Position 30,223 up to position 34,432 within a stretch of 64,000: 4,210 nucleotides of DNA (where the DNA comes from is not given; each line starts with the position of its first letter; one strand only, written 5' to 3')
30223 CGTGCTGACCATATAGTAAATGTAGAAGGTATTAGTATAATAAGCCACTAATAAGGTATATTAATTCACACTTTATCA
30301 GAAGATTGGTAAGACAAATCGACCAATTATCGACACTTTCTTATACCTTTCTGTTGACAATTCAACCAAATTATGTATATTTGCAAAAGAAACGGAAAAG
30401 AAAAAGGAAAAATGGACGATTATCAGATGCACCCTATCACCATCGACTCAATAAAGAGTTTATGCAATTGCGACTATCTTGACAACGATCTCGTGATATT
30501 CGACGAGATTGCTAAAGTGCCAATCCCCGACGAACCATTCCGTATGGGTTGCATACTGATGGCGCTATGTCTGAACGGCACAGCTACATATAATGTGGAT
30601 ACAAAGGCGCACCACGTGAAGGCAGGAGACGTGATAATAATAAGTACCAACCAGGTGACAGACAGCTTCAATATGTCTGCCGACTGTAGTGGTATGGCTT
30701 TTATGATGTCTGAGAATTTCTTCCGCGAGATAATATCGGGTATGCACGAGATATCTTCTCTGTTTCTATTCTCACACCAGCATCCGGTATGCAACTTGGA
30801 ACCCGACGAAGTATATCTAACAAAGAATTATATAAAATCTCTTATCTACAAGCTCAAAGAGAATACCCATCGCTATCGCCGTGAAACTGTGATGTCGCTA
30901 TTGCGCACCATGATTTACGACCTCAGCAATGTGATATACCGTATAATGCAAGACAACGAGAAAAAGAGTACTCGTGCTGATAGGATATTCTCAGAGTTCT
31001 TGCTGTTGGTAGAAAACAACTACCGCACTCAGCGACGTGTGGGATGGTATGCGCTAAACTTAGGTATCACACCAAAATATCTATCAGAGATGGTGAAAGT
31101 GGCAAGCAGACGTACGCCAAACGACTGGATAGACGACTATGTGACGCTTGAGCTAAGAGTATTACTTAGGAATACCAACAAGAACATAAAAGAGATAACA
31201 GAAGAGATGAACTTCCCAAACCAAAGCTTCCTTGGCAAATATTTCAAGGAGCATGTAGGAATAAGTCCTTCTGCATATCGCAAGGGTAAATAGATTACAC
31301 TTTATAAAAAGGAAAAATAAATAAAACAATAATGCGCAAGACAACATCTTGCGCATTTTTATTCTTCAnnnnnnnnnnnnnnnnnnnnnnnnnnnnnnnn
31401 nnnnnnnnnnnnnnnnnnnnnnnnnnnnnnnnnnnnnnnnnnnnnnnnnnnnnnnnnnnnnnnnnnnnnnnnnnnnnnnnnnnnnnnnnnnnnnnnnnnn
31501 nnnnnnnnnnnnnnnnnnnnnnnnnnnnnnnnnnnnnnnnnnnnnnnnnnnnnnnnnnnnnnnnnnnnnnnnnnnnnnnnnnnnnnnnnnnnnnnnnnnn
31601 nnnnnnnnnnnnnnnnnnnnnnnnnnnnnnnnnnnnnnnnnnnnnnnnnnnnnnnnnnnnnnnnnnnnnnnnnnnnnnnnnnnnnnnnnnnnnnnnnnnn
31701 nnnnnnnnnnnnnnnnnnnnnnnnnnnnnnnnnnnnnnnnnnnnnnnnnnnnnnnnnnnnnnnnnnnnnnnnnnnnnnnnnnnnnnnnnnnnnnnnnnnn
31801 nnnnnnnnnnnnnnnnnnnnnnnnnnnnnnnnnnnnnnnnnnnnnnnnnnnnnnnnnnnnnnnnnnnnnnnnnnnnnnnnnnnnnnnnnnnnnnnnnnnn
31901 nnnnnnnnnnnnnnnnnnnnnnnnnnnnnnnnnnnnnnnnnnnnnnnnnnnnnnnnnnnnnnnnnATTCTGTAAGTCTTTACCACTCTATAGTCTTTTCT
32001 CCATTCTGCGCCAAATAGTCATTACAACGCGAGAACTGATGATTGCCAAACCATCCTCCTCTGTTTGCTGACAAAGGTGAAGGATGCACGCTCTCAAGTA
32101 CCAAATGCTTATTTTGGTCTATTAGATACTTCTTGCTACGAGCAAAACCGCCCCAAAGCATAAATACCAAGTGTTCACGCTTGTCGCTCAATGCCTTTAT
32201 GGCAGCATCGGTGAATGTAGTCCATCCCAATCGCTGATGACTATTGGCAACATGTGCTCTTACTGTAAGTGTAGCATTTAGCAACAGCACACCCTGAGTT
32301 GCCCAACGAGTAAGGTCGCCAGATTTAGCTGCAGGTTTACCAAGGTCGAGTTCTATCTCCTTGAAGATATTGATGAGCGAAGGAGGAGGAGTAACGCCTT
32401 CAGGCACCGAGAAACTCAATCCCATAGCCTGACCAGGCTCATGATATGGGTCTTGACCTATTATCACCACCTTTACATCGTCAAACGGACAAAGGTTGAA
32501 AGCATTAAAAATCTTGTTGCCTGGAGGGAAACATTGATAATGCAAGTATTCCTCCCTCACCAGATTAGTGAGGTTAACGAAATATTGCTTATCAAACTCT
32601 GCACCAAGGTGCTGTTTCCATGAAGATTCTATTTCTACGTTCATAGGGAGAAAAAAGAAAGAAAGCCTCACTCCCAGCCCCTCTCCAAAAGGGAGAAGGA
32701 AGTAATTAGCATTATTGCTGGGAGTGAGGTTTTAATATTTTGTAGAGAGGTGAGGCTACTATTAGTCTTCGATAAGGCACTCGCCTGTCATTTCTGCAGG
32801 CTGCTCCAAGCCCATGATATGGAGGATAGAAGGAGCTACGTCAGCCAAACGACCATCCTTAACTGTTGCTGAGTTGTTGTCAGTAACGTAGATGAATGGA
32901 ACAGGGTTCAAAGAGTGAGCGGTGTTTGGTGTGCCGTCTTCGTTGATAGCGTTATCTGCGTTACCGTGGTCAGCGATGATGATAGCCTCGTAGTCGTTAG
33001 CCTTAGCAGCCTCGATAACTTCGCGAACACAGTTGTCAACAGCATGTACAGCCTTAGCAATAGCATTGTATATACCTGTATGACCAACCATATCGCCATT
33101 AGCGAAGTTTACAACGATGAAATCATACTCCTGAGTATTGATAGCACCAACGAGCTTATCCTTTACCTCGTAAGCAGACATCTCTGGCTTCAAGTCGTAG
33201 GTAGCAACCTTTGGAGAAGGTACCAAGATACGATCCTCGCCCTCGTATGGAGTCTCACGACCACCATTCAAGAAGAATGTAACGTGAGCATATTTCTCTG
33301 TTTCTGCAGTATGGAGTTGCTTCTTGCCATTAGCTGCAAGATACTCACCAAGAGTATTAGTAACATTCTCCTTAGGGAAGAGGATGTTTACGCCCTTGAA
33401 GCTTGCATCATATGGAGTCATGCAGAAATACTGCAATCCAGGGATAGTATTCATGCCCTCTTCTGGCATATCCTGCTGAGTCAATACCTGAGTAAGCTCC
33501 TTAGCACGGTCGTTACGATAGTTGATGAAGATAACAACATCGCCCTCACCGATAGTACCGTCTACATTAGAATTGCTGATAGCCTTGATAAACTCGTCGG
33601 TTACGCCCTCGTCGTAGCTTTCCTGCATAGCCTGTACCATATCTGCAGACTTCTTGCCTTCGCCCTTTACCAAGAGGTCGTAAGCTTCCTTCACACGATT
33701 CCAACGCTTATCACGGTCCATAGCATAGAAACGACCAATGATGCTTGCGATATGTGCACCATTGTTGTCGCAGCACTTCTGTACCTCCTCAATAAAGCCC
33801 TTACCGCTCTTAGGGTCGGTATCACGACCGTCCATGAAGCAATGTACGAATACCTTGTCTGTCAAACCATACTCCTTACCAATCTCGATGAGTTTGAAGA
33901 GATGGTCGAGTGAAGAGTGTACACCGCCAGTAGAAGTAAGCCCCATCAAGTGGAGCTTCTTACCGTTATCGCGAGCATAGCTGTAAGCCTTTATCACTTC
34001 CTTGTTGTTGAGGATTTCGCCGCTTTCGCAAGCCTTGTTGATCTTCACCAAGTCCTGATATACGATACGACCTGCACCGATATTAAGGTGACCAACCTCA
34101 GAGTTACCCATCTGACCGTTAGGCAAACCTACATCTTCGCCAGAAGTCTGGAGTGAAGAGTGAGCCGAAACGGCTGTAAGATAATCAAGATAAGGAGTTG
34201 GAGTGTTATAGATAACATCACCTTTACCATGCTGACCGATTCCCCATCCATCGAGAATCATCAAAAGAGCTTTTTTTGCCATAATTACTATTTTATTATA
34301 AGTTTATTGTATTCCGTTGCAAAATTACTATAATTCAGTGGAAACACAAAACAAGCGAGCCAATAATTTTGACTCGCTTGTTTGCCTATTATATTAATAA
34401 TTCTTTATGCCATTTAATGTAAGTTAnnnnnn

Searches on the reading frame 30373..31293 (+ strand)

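Call 7: search_protein_families(library=pfam, proteins=[window:30373-31293:+])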
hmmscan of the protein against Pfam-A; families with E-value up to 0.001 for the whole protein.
window:30373-31293:+ (306 aa): 3 families
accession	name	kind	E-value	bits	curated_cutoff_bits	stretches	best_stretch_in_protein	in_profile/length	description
PF12833.13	HTH_18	-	2.1e-15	57.2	33.6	1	227-304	2-79/80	Helix-turn-helix domain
PF22200.2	ExsA_N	-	4.5e-06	27.5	27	1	64-164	4-105/136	ExsA N-terminal regulatory domain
PF00165.29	HTH_AraC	-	0.00017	22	26.6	1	265-304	1-42/42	Bacterial regulatory helix-turn-helix proteins, AraC family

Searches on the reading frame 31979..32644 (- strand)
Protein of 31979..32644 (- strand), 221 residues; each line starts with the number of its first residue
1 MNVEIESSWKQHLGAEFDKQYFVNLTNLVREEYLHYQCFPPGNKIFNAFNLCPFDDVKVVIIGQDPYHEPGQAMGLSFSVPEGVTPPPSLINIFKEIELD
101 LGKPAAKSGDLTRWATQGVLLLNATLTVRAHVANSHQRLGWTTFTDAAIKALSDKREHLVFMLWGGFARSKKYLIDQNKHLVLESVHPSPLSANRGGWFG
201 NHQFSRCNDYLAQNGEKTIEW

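Call 7: search_protein_families(library=pfam, proteins=[window:31979-32644:-])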
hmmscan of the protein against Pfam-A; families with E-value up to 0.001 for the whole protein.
window:31979-32644:- (221 aa): 1 family
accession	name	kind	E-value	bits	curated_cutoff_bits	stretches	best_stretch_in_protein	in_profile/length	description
PF03167.25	UDG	-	7.4e-16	58.9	24.3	1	51-211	3-140/141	Uracil DNA glycosylase superfamily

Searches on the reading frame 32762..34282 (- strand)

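Call 63: search_protein_families(library=pfam, proteins=[window:32762-34282:-], max_evalue=0.00001)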
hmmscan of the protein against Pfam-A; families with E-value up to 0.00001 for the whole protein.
window:32762-34282:- (506 aa): 3 families
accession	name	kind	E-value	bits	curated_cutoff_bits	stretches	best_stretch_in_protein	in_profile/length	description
PF01676.23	Metalloenzyme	-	3.3e-80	269.7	24.3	1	3-493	1-251/252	Metalloenzyme superfamily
PF06415.18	iPGM_N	-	2.9e-77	259.4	27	1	81-292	1-216/217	BPG-independent PGAM N-terminus (iPGM_N)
PF01663.27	Phosphodiest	-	1.9e-07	31.4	23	1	377-447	157-226/342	Type I phosphodiesterase / nucleotide pyrophosphatase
